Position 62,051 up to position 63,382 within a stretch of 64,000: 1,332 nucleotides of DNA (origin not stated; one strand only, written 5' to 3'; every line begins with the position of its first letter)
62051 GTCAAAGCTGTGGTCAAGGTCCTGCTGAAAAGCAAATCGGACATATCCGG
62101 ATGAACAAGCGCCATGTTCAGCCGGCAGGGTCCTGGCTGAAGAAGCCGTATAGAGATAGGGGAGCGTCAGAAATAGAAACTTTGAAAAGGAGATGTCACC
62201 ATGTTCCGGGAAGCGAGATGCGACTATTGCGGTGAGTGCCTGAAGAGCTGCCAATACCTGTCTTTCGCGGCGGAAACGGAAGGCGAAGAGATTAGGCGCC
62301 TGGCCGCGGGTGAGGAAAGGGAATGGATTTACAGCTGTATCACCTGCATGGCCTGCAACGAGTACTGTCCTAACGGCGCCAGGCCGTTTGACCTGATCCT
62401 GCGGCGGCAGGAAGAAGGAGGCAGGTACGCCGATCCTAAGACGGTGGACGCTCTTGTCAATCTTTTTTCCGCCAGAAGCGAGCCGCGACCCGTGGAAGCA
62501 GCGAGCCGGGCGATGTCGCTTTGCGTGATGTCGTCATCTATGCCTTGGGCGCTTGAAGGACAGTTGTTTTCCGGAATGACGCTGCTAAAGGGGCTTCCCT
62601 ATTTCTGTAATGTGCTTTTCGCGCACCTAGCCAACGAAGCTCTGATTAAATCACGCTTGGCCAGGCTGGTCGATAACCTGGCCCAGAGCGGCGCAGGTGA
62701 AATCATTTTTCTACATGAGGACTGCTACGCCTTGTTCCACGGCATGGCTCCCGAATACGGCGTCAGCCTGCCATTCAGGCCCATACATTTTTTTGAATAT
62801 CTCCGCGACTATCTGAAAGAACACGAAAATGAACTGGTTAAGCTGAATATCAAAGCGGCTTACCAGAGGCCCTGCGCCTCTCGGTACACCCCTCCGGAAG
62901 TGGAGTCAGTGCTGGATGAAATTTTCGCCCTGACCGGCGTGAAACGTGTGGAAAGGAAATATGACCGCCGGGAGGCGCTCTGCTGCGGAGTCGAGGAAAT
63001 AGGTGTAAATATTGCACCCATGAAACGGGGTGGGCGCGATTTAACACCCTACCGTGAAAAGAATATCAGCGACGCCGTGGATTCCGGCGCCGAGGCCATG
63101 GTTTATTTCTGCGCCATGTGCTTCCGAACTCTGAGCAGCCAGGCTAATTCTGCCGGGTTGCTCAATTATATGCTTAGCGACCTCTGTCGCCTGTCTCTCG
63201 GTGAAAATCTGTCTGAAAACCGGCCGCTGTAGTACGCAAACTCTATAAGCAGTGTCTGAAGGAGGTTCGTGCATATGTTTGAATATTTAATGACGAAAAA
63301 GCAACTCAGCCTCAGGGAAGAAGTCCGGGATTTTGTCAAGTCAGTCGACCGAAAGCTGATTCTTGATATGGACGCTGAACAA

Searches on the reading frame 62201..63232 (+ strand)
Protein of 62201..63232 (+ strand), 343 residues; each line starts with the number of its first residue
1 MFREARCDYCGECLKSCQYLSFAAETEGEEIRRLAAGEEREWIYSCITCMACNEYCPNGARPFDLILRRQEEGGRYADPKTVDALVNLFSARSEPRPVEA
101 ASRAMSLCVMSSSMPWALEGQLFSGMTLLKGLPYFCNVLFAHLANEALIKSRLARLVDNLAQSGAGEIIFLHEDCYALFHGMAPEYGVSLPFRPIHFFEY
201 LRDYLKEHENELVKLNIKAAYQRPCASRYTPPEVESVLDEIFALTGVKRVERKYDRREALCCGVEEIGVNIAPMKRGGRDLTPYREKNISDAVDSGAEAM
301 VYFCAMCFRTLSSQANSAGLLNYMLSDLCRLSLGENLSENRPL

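Call 37: search_protein_families(library=ncbifam, proteins=[window:62201-63232:+], max_evalue=1e-50)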
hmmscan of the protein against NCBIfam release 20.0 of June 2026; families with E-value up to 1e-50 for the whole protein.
window:62201-63232:+ (343 aa): 0 families

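Call 40: search_protein_families(library=pfam, proteins=[window:62201-63232:+], max_evalue=0.0001)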
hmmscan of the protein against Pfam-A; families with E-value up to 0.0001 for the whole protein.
window:62201-63232:+ (343 aa): 5 families
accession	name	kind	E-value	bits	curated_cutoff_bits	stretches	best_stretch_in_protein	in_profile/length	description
PF13183.11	Fer4_8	-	1.2e-06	29.4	27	1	6-59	4-67/68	4Fe-4S dicluster domain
PF13187.11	Fer4_9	-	1.7e-05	25.2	27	1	6-60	1-51/52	4Fe-4S dicluster domain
PF13534.11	Fer4_17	-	2.6e-05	25.1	22.2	1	6-59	1-59/61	4Fe-4S dicluster domain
PF02754.22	CCG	-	2.8e-05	24.6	20.6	1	220-311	2-84/85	Cysteine-rich domain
PF00037.32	Fer4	-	7e-05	22.9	21.1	0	46-60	8-22/24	4Fe-4S binding domain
